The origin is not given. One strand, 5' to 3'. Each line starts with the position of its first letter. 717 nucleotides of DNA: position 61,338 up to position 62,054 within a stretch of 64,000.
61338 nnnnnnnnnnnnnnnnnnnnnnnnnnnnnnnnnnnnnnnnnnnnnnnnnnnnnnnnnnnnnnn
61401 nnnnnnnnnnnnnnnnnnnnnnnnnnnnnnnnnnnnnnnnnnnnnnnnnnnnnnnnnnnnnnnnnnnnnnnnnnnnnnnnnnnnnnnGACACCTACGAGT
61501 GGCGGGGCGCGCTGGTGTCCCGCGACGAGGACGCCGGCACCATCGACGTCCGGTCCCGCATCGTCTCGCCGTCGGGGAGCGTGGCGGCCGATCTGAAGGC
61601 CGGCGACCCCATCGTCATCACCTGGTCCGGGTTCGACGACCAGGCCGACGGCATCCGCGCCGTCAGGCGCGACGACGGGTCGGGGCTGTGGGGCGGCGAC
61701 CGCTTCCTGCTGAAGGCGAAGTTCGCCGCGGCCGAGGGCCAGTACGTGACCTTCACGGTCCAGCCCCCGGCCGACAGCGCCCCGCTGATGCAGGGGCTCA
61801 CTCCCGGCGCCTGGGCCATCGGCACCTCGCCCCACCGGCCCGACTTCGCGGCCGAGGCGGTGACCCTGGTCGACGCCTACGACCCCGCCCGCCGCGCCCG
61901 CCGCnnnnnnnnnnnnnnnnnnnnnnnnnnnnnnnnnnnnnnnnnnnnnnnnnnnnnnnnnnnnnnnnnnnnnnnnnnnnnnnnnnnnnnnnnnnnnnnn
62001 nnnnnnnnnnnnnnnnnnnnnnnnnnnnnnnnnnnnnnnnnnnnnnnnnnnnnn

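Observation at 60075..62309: Secreted protein built from five tandem copies of an unrecognised ~140-aa module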

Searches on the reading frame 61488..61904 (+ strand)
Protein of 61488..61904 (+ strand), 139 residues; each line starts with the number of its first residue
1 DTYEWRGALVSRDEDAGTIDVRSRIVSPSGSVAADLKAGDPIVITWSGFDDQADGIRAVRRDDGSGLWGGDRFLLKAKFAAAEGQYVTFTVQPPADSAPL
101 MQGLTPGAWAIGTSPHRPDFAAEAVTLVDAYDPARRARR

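Call 20: search_solved_structures(query=A1, max_evalue=10, show_alignments=2)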
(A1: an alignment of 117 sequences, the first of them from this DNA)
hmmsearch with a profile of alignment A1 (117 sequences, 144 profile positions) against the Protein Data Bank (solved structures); distinct sequences matched with E-value up to 10: 11.
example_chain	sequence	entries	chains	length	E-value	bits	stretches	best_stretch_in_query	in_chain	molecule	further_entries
6c0d_A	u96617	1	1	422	0.29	14.2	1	71-121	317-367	Amidase, hydantoinase/carbamoylase family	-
7ne0_D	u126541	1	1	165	0.32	14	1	48-102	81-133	Repulsive Guidance Molecule B C-terminal region (chain D)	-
5m9z_A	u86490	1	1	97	0.36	13.8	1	67-113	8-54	Protein PCF11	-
2nax_A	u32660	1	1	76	0.41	13.7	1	70-113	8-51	Protein PCF11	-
7ndg_F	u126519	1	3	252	0.61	13.1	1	48-102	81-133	Repulsive Guidance Molecule B (C-terminal region)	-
4bq6_D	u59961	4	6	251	0.63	13.1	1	48-102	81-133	RGM DOMAIN FAMILY MEMBER B | REPULSIVE GUIDANCE MOLECULE C, RGMC, HEMOJUVELIN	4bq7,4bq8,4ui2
28jw_a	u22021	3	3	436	0.72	12.9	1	72-110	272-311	Ribosomal protein S1 homologue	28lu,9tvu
6z3m_C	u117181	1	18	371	1.2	12.2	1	48-101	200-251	RGM domain family member B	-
2p8t_A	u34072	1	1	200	1.7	11.7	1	28-53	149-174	Hypothetical protein PH0730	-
4trk_A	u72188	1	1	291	1.9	11.5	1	60-117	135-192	C. elegans HIM-3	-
8cxk_A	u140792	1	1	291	2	11.5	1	60-117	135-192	HORMA domain-containing protein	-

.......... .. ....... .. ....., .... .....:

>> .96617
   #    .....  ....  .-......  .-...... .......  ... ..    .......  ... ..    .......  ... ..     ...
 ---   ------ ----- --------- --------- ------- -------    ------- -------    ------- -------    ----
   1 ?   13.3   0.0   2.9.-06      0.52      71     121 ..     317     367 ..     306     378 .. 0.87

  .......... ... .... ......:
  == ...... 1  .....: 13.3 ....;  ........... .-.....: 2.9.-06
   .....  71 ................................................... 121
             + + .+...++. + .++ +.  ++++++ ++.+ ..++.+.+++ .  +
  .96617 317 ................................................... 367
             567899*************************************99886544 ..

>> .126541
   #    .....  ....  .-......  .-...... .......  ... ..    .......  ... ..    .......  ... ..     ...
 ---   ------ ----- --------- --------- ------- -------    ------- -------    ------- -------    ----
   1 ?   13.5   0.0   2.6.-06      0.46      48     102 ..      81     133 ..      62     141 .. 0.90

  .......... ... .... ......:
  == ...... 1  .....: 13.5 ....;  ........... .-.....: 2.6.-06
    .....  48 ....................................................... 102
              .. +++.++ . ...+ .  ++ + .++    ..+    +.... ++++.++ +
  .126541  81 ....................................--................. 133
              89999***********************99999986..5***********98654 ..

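Call 29: predict_structure(alignment_id=A1)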
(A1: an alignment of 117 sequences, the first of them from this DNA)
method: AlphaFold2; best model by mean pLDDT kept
length: 139 residues; sequences in the alignment: 117
mean_pLDDT: 86.4   pTM: 0.83
mean pLDDT of the five models: 86.4, 86.3, 85.5, 85.2, 83.7
residues with pLDDT >= 90: 81; 70-90: 41; 50-70: 17; < 50: 0
segments of 3 or more residues with pLDDT < 50: none
pLDDT, mean of each block of 10 residues (from residue 1): 94 93 87 91 92 93 75 92 96 88 88 83 73 62
secondary structure, 60 per line:
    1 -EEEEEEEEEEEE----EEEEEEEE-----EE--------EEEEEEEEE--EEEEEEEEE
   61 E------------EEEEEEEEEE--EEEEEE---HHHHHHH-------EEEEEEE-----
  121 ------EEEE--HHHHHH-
elements in order: E2-13 E18-25 E41-49 E52-61 E74-83 E86-91 H95-101 E109-115 E127-130 H133-138

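Call 32: search_protein_representatives(alignment_id=A1)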
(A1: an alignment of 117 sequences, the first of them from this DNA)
Query: 117 sequences, 144 profile positions. Proteins with E-value up to 0.001 (for the whole library): 307; up to 1e-10: 220; up to 1e-30: 42. The best 150 are listed.
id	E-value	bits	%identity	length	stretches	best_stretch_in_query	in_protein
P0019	0.0e+00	1111.9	-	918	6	2-142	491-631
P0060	9.4e-257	855.7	-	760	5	2-139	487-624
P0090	2.0e-212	711.9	-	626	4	1-142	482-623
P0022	5.4e-200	671.6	-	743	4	1-141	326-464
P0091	5.2e-184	619.8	-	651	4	1-143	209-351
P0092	7.7e-178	599.8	-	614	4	2-141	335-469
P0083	1.1e-162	550.6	-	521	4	2-141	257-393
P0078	4.3e-160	542.2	-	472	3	1-141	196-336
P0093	1.1e-125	430.6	-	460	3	2-141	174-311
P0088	1.0e-124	427.5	-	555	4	1-143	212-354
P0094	8.0e-123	421.4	-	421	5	2-138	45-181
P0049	7.3e-120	411.7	-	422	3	1-140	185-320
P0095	7.9e-110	379.2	-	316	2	1-140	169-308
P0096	8.3e-96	333.7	-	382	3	2-141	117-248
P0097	2.3e-87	306.4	-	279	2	2-141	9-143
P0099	1.9e-81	287.2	-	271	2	11-143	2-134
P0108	6.1e-38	146.1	-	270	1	1-135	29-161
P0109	7.3e-35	136.1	-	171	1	1-140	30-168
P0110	1.2e-34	135.4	-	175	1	1-136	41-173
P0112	1.5e-34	135.1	-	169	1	2-135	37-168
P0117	3.9e-33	130.5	-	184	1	2-137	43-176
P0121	1.1e-31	125.8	-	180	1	2-137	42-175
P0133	2.6e-29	118.1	-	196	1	1-140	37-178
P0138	3.0e-28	114.7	-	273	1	1-141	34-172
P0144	2.2e-27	111.9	-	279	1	2-137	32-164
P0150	5.1e-27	110.7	-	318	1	1-134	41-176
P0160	2.8e-25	105.1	-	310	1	2-138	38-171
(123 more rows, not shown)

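Call 34: fold_search(model_id=the predicted structure, library=pdb)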
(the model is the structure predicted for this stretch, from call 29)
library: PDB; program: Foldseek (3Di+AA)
matches with E <= 10: 1096; with E <= 0.001: 0
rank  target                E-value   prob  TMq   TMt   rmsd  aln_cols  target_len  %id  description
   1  4guc_A                5.8e-02  0.30  0.20  0.24  12.3       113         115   12  1.4 Angstrom resolution crystal structure of uncharacterized protein BA_2500 from Bacillus anthracis str. Ames (released 2012-10-10)
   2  8ram_O                7.7e-02  0.47  0.28  0.09   9.0       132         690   16  Structure of Sen1 bound RNA Polymerase II pre-termination complex (released 2024-10-30)
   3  8rbs_K                8.1e-02  0.33  0.26  0.08  14.4       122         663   14  Emiliania huxleyi virus 201 (EhV-201) asymmetrical unit of capsid proteins predicted by AlphaFold2 fitted into the cry (released 2023-12-20)
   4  1i8d_C                1.1e-01  0.82  0.30  0.24   6.2       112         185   12  CRYSTAL STRUCTURE OF RIBOFLAVIN SYNTHASE (released 2001-09-19)
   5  5mzn                  1.1e-01  0.23  0.21  0.07   8.5       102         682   16  Helicase Sen1 (released 2017-04-19)
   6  9nms_A                1.1e-01  0.15  0.23  0.13  14.6       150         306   12  R162Q mutant of inwardly rectifying potassium channel Kir7.1 (released 2026-01-28)
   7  8qta                  1.1e-01  0.60  0.28  0.12   7.9       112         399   13  Cryo-EM structure of Streptococcus pneumoniae NADPH oxidase F397A mutant in complex with NADPH (released 2024-07-24)
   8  8qt6                  1.3e-01  0.57  0.28  0.12   7.7       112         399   12  Cryo-EM structure of Streptococcus pneumoniae NADPH oxidase (released 2024-07-24)
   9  6k2l_B                1.3e-01  0.54  0.30  0.21   8.0       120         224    9  Crystal structure of the Siderophore-interacting protein SipS from Aeromonas hydrophila (released 2019-06-12)
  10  1hze_A                1.8e-01  0.54  0.26  0.34   8.8       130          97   12  SOLUTION STRUCTURE OF THE N-TERMINAL DOMAIN OF RIBOFLAVIN SYNTHASE FROM E. COLI (released 2001-09-05)
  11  9xvv_C                1.8e-01  0.12  0.19  0.06  11.1       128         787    7  Maltoheptaose-bound Arabidopsis ISA2-ISA1-ISA1 heterotrimer (released 2026-04-08)
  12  8qq1_F                2.1e-01  0.35  0.28  0.20  10.4       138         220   14  SpNOX dehydrogenase domain, mutant F397W in complex with Flavin adenine dinucleotide (FAD) (released 2024-05-08)
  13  1mkf_A                2.1e-01  0.18  0.26  0.13  13.3       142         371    9  VIRAL CHEMOKINE BINDING PROTEIN M3 FROM MURINE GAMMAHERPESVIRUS 68 (released 2002-11-13)
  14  9xvi_C                2.3e-01  0.08  0.19  0.06  13.7       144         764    7  Arabidopsis ISA2-ISA1-ISA1-ISA2 heterotetramer (released 2026-04-08)
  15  8fth                  2.4e-01  0.51  0.32  0.06   7.4       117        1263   14  Chaetomium thermophilum SETX - NPPC internal deletion (released 2023-10-25)
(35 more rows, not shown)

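Call 35: search_protein_families(library=pfam, proteins=[P0109, P0110, P0117, P0121, P0133, P0138, P0144, P0150, P0160, P0108], max_evalue=1)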
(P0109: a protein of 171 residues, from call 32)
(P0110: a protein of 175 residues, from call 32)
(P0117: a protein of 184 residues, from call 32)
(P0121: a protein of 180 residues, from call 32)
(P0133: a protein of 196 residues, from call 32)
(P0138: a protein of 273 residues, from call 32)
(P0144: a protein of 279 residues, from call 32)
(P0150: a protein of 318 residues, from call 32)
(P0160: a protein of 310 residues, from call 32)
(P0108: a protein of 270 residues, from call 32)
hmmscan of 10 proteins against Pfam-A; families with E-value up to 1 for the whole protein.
P0109 (171 aa): 3 families
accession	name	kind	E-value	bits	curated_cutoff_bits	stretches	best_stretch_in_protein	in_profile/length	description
PF11604.15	CusF_Ec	-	0.012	15.8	27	0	129-152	42-65/72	Copper binding periplasmic protein CusF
PF21571.2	ArgZ-like_C_1st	-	0.047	14.1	27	1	84-118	50-83/84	Arginine dihydrolase ArgZ-like, C-terminal, first region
PF04335.19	VirB8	-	0.051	13.8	23.2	1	7-57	26-70/213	VirB8 protein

P0110 (175 aa): 0 families

P0117 (184 aa): 0 families

P0121 (180 aa): 1 family
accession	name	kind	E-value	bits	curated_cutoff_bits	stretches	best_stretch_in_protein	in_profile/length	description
PF11604.15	CusF_Ec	-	0.087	13.1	27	0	138-161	41-64/72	Copper binding periplasmic protein CusF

P0133 (196 aa): 2 families
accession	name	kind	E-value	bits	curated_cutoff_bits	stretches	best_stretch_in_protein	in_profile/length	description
PF19381.4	DUF5956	-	0.076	13.7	24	0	133-185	7-59/100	Family of unknown function (DUF5956)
PF10833.13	DUF2572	-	0.25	11.4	23.8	1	21-66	69-114/219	Protein of unknown function (DUF2572)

P0138 (273 aa): 2 families
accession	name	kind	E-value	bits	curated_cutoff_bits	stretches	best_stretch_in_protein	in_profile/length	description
PF11604.15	CusF_Ec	-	0.041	14.2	27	0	40-64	6-30/72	Copper binding periplasmic protein CusF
PF09926.15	DUF2158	-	0.041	14.1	22.3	0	118-146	3-31/50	Uncharacterized small protein (DUF2158)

P0144 (279 aa): 3 families
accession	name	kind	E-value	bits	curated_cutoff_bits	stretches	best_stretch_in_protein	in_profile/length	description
PF20264.4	DUF4784_N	-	0.0048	17.7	24.2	1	64-128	13-81/107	DUF4784 N-terminal Ig-like domain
PF12389.13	Peptidase_M73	-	0.018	15.3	22.5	1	18-73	10-65/196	Camelysin metallo-endopeptidase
PF02382.20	RTX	-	0.021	14.9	26.8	1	82-134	222-272/311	N-terminal domain in RTX protein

P0150 (318 aa): 5 families
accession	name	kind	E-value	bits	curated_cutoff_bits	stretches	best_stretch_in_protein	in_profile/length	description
PF01322.25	Cytochrom_C_2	-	2e-06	29.2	26.5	1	245-302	66-121/121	Cytochrome C'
PF18614.7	RNase_II_C_S1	-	0.031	14.6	26.6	1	109-136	31-58/59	RNase II-type exonuclease C-terminal S1 domain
PF24760.1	TPR_IF140_C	-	0.13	13.1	27.4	1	195-271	11-84/124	IF140 C-terminal TPR domain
PF11845.13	Tll0287-like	-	0.17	12.7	24.1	1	257-316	70-133/144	Tll0287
PF07361.16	Cytochrom_B562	-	0.23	12.5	30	0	198-237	50-89/102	Cytochrome b562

P0160 (310 aa): 0 families

P0108 (270 aa): 0 families

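Call 36: search_protein_families(library=ncbifam, proteins=[P0109, P0110, P0117, P0121, P0133, P0138, P0144, P0150, P0160, P0108], max_evalue=1)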
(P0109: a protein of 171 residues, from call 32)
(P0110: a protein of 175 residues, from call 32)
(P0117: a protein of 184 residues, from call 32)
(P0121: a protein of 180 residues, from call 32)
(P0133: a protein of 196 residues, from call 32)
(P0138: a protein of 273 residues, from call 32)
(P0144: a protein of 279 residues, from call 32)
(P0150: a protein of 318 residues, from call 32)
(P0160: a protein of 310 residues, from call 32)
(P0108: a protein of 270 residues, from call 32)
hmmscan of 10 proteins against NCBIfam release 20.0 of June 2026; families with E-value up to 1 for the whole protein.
P0109 (171 aa): 1 family
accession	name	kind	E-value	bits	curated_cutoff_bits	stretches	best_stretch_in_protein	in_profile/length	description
NF040942.2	hypo_ExtJ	equivalog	0.12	12.8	52.5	1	1-72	1-56/77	selenite/tellurite reduction operon protein ExtJ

P0110 (175 aa): 0 families

P0117 (184 aa): 1 family
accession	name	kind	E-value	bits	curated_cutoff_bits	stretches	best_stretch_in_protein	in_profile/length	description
NF052388.1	Lys_ferment_KAL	equivalog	0.13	12.6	160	1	39-73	61-95/120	3-aminobutyryl-CoA ammonia lyase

P0121 (180 aa): 0 families

P0133 (196 aa): 0 families

P0138 (273 aa): 1 family
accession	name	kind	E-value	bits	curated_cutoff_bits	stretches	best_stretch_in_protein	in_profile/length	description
NF046094.1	SSU0593_fam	subfamily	0.15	12.9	80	1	7-39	11-41/109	SSU0592/SSU0593 family protein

P0144 (279 aa): 1 family
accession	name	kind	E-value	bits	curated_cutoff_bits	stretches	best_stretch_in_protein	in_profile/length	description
NF000218.1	FexA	exception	0.015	13.9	900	1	84-164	56-136/475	chloramphenicol/florfenicol efflux MFS transporter FexA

P0150 (318 aa): 0 families

P0160 (310 aa): 0 families

P0108 (270 aa): 0 families

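Call 37: search_protein_families(library=pfam, alignment_id=A1, max_evalue=1)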
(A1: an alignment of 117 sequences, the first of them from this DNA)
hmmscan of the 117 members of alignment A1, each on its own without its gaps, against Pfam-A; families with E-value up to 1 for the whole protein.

A. member 1, seq(139 aa): 0 families

B. families by the number of members that match (of 117 scanned): 36 families (the first 25 are shown)
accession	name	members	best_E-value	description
PF18614.7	RNase_II_C_S1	10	0.0022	RNase II-type exonuclease C-terminal S1 domain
PF18407.7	GNAT_like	6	0.00075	GCN5-related N-acetyltransferase like domain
PF13360.13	PQQ_2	3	0.0048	Outer membrane protein assembly factor BamB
PF08402.16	TOBE_2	3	0.018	TOBE domain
PF17820.7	PDZ_6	3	0.037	PDZ domain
PF10756.15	bPH_6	3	0.062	Bacterial PH domain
PF20579.4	LapA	2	0.0023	LapA domain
PF19586.5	DUF6093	2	0.0082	Family of unknown function (DUF6093)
PF11604.15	CusF_Ec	2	0.02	Copper binding periplasmic protein CusF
PF21166.2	LSM12_LSM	2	0.054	LSM12, LSM domain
PF15146.11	FANCAA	2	0.24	Fanconi anemia-associated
PF18033.7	SpuA_C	1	0.022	SpuA C-terminal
PF15342.11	FAM212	1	0.024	FAM212 family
PF15915.11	BAT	1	0.042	GAF and HTH_10 associated domain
PF18914.6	DUF5666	1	0.043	Domain of unknown function (DUF5666)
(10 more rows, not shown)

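Call 38: list_cluster_members(proteins=[P0109, P0110, P0112, P0117, P0121, P0133, P0138, P0150, P0160, P0108])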
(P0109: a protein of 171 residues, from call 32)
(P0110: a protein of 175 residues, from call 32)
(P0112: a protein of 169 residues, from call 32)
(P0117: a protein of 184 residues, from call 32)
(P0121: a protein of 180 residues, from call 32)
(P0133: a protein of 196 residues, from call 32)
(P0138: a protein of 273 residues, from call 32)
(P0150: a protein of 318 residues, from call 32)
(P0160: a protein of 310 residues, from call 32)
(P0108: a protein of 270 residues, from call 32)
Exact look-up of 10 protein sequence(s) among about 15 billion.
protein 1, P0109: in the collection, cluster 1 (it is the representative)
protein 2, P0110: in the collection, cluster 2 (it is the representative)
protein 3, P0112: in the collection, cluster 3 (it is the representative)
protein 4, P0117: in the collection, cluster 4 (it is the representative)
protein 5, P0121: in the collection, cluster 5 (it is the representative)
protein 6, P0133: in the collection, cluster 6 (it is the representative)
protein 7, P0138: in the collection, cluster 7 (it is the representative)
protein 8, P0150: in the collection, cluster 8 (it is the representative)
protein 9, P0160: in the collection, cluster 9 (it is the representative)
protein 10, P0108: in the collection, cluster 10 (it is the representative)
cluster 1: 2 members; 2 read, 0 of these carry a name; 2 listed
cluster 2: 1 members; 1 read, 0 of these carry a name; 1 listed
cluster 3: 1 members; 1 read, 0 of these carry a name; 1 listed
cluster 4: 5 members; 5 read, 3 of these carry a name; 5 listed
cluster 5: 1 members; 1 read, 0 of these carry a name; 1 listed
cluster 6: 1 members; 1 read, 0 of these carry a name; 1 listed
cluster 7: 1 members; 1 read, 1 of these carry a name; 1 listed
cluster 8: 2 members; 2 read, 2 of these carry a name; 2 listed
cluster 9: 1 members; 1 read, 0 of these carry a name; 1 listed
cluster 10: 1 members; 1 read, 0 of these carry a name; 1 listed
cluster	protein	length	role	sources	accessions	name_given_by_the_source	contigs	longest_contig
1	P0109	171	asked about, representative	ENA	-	-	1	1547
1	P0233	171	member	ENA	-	-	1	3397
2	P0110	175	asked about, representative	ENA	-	-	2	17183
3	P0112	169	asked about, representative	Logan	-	-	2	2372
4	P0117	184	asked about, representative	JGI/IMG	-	hypothetical protein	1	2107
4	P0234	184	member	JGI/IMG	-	hypothetical protein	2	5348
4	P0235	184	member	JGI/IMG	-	hypothetical protein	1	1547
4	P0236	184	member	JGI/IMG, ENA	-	-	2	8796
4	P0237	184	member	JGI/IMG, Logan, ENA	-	-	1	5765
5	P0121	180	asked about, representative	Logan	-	-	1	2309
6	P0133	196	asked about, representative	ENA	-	-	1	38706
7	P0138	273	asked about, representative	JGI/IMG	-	hypothetical protein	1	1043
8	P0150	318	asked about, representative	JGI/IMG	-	cytochrome c556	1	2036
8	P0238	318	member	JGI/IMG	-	cytochrome c556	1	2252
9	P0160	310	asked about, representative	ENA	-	-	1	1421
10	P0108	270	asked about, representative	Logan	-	-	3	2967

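Call 74: find_homologous_proteins(query=A7, max_evalue=0.00001)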
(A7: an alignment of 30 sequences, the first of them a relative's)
Query A7 (30 sequences) (171 aa, profile of the alignment): 91 proteins with E <= 0.00001 among 7568 candidates.
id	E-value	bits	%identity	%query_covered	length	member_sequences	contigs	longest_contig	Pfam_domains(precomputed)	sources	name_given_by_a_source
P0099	9.4e-68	245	32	73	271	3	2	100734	-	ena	-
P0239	6.6e-61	222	41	99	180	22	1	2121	-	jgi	jgi:hypothetical protein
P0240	5.6e-60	219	39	99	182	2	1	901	-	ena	-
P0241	8.2e-60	219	59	95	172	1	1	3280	-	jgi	jgi:hypothetical protein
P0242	1.3e-58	215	58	100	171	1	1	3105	-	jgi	jgi:hypothetical protein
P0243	1.9e-58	214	72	100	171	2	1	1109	-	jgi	jgi:hypothetical protein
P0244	6.3e-58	213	73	100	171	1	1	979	-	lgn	-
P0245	6.5e-58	213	71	100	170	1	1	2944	-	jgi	jgi:hypothetical protein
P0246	1.3e-57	212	77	100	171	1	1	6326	-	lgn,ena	-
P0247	2.0e-57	211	58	100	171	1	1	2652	-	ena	-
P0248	2.2e-57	211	56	99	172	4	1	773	-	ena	-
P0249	2.9e-57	211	48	93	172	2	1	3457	-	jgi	jgi:hypothetical protein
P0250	3.2e-57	210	56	100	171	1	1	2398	-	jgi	jgi:hypothetical protein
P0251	3.3e-57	210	77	100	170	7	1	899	-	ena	-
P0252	6.2e-57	210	62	99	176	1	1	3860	-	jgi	jgi:hypothetical protein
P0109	1.8e-56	208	100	100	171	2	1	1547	-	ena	-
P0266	2.0e-55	205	57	97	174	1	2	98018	-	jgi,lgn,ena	-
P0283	4.5e-54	200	50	98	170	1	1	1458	-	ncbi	-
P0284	6.7e-54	200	50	78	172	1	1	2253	-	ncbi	-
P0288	3.1e-53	197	52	97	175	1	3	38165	-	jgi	jgi:hypothetical protein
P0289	5.9e-53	197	46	91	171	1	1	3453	-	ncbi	-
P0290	8.7e-53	196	60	99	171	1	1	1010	-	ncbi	-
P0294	4.4e-52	194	30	82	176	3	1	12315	-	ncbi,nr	ncbi:MAG TPA: hypothetical protein VFR18_02335 [Terriglobia bacterium]|nr:hypothetical protein [Terr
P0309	1.9e-49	185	37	94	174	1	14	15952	-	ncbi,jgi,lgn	-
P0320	1.3e-33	134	29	68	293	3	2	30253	-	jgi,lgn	jgi:hypothetical protein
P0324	1.3e-19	88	24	72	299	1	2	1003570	-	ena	-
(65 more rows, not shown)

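Call 75: find_encoding_contigs(protein=P0266, flank=5000, max_places=1)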
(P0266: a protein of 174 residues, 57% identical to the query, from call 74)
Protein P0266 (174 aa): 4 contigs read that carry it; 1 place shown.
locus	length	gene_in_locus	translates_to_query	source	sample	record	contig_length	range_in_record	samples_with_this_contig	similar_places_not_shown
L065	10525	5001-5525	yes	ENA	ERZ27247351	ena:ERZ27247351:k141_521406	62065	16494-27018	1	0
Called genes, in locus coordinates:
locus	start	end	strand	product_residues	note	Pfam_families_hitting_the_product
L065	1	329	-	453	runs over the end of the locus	PF01292:Ni_hydr_CYTB, PF00174:Oxidored_molyb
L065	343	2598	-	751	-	PF06452:CBM9_1 (weak), PF19313:DUF5916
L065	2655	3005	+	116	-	PF00034:Cytochrom_C (weak), PF13442:Cytochrome_CBB3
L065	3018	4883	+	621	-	PF13620:CarboxypepD_reg, PF08450:SGL (faint), PF21959:DUF6923 (faint), PF24684:Vgb_lyase (weak)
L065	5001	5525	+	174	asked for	-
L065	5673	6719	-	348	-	-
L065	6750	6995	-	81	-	-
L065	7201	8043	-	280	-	-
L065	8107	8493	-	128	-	PF19649:DUF6152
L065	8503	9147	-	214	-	PF06482:Endostatin (weak)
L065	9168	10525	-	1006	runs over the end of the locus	PF13620:CarboxypepD_reg, PF13715:CarbopepD_reg_2 (weak)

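Call 76: find_encoding_contigs(protein=P0288, flank=5000, max_places=1)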
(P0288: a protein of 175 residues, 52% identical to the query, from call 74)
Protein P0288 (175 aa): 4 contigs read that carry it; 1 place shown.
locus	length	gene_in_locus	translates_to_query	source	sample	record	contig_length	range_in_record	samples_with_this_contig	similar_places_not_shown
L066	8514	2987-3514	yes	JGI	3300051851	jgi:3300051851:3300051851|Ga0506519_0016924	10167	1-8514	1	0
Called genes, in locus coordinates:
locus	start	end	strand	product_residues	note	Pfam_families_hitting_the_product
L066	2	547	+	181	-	?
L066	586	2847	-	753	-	PF19313:DUF5916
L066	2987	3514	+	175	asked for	-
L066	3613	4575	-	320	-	-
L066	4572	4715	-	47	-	-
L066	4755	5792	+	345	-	-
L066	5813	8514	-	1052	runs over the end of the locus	PF13620:CarboxypepD_reg, PF13715:CarbopepD_reg_2 (weak), PF07715:Plug (weak), PF25183:OMP_b-brl_4, PF00593:TonB_dep_Rec_b-barrel (weak)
